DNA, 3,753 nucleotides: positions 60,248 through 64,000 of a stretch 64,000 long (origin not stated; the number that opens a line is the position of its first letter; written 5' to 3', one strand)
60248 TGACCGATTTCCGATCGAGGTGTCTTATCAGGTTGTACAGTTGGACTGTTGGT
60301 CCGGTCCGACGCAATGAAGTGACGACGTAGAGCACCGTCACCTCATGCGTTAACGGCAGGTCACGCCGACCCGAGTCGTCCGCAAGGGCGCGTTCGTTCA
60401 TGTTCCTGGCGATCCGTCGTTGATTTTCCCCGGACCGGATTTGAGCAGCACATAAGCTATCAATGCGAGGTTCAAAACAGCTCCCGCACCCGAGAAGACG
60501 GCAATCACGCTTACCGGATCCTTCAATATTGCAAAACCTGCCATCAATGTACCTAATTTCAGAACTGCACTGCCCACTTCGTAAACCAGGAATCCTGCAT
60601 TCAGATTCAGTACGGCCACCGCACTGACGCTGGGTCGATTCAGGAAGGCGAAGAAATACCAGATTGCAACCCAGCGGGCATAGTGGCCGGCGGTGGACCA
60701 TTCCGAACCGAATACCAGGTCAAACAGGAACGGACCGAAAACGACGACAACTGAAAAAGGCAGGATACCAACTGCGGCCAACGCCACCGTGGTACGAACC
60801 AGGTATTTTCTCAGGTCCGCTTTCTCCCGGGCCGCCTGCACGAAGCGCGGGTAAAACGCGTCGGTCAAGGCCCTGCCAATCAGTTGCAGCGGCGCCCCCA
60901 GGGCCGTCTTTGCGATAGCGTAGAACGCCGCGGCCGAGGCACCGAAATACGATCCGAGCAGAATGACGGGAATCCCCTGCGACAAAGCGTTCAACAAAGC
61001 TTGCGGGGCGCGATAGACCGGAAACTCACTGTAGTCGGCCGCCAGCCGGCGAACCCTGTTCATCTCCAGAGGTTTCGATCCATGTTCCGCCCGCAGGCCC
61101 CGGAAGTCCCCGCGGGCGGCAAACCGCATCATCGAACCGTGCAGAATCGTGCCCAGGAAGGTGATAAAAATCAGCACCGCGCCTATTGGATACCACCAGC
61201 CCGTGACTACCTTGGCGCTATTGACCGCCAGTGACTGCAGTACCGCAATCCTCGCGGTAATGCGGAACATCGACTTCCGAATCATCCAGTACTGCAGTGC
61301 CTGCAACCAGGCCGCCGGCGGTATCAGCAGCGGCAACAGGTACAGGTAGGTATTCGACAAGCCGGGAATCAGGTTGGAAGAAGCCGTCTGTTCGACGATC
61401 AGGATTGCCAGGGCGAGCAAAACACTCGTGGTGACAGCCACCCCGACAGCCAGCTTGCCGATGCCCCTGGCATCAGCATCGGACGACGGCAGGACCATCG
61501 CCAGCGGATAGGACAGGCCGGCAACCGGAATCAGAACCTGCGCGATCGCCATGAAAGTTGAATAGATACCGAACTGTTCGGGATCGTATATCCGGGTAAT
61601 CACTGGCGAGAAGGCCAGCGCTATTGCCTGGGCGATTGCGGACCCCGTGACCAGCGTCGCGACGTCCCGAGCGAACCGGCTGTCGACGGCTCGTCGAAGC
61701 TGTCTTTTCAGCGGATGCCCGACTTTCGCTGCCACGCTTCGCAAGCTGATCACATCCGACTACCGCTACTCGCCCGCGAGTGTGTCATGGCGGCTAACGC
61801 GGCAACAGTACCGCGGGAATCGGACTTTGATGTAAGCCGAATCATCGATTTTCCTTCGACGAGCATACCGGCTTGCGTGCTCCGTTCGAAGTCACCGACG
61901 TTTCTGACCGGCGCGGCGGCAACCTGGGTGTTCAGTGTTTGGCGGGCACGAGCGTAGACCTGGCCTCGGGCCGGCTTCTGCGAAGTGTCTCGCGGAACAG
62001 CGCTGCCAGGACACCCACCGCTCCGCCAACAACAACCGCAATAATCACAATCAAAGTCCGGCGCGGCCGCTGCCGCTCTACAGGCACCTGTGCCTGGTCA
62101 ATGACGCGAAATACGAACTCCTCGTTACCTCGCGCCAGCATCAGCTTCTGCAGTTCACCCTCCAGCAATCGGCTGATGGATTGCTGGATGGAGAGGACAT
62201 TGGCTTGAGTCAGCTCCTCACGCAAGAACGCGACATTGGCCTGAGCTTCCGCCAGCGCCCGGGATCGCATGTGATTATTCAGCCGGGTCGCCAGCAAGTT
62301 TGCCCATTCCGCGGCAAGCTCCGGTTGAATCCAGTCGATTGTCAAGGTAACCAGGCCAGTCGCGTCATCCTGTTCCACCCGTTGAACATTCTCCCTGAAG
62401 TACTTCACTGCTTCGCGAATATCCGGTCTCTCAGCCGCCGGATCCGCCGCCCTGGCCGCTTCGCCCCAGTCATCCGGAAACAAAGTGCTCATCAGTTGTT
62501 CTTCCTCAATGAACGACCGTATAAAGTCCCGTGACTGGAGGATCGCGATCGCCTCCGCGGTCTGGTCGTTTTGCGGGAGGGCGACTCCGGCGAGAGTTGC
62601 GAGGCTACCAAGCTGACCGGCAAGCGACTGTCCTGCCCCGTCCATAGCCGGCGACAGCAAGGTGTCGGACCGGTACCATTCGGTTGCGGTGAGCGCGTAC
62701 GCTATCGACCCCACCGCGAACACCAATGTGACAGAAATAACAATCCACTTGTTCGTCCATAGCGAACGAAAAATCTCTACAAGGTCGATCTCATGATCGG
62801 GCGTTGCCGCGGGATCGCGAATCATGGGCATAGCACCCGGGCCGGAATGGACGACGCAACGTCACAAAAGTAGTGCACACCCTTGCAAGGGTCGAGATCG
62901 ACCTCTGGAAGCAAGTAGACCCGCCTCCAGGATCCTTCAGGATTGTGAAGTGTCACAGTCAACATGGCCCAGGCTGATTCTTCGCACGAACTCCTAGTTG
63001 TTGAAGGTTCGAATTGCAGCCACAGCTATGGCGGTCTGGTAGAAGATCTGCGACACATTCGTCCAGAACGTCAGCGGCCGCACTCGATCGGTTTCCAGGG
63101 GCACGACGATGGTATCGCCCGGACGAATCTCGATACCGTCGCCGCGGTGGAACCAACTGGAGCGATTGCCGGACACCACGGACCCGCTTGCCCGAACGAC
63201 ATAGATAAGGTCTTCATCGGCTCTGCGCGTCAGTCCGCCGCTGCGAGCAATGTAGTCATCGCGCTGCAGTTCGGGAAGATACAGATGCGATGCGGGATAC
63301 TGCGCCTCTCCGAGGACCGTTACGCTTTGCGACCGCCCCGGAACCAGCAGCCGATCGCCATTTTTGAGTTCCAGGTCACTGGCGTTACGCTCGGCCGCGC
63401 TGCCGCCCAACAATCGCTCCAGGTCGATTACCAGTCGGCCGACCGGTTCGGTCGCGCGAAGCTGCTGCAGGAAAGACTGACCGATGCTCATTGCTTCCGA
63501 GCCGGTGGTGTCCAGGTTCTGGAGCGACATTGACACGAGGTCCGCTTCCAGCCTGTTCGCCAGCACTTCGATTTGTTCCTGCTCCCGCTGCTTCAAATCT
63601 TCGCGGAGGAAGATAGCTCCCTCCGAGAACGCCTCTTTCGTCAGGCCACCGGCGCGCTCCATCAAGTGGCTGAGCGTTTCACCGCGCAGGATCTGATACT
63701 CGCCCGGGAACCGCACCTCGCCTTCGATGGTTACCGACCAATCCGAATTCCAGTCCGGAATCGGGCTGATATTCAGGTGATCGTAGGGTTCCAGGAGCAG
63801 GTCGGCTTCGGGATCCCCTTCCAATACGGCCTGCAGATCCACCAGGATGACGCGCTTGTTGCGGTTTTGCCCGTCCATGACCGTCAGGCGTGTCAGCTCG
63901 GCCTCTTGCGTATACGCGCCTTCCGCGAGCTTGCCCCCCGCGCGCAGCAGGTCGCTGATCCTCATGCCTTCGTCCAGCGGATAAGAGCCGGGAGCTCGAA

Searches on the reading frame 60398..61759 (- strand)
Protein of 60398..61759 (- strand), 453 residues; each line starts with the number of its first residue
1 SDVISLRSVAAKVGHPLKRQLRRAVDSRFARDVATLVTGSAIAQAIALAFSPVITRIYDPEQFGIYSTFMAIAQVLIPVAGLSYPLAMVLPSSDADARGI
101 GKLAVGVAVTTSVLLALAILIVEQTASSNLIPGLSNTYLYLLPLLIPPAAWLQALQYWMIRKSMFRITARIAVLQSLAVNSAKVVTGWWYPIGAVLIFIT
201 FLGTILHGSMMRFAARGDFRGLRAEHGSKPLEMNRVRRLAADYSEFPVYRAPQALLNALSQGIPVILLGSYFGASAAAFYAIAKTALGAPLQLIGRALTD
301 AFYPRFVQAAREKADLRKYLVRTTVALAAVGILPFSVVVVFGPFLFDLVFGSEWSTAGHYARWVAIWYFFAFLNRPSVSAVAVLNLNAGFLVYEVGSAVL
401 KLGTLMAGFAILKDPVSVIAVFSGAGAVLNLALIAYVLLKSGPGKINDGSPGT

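Call 70: search_protein_families(library=ncbifam, proteins=[window:60398-61759:-], max_evalue=0.001)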
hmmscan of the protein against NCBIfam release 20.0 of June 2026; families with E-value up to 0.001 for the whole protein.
window:60398-61759:- (453 aa): 2 families
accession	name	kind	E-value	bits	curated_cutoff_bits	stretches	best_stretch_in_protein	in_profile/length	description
NF007773.0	PRK10459.1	equivalog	4.5e-08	32.5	273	1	43-438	21-402/492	MOP flippase family protein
NF047674.1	TeichurnBiosyTuaB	equivalog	2.6e-05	23.5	580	1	103-431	81-396/469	teichuronic acid biosynthesis protein TuaB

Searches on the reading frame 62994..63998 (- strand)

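Call 70: search_protein_families(library=ncbifam, proteins=[window:62994-63998:-], max_evalue=0.001)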
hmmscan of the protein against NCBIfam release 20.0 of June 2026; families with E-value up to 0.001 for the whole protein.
window:62994-63998:- (334 aa): 3 families
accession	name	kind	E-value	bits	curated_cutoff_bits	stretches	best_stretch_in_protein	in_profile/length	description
TIGR03028.1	EpsE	equivalog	4.7e-12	45.7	262.65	1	3-136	90-212/239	polysaccharide export protein EpsE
TIGR03027.2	pepcterm_export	equivalog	7.6e-12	45.2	180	1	223-300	81-165/169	XrtA/PEP-CTERM system exopolysaccharide export protein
NF041843.1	EpsY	equivalog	9e-07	28.3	320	0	88-138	129-179/211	exopolysaccharide export protein EpsY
